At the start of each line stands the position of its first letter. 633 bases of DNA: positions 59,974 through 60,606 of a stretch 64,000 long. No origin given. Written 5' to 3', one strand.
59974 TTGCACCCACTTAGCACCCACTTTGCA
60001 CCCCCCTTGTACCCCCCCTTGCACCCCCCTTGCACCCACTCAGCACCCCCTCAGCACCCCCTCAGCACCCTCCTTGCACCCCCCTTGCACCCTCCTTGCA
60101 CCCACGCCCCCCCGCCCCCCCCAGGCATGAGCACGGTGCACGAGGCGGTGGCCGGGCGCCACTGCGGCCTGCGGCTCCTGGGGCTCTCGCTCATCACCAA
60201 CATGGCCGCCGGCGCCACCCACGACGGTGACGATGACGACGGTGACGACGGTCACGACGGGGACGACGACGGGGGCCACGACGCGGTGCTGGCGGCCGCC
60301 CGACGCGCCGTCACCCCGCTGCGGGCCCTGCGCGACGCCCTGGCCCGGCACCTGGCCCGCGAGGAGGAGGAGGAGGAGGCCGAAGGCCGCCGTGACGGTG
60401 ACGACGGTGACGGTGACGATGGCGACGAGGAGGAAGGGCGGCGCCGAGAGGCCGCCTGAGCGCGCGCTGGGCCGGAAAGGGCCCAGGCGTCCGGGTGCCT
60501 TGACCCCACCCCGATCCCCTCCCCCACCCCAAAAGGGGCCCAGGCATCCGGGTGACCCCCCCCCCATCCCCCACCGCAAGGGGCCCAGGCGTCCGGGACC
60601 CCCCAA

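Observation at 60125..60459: PNP terminal exon contains acidic coding-repeat expansions not present in human PNP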

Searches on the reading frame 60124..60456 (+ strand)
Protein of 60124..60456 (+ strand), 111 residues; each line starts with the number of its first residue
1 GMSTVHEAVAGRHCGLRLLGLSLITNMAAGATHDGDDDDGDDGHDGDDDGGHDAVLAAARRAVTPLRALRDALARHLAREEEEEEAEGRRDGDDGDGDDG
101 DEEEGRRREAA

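Call 17: find_homologous_proteins(query=window:60124-60456:+, max_evalue=0.00001)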
Query seq(111 aa) (111 aa): 2 proteins with E <= 0.00001 among 2849 candidates.
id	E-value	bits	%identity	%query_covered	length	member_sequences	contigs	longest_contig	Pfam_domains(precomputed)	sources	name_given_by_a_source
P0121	3.9e-12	64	58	72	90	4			PF01048.27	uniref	uniref:purine-nucleoside phosphorylase n=1 Tax=Phasianus colchicus TaxID=9054 RepID=A0A669QPP7_PHACC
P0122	1.2e-11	63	60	69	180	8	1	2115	PF01048.27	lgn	-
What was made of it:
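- Tried and rejected: Homolog search with the exon-6 peptide alone (call 17).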
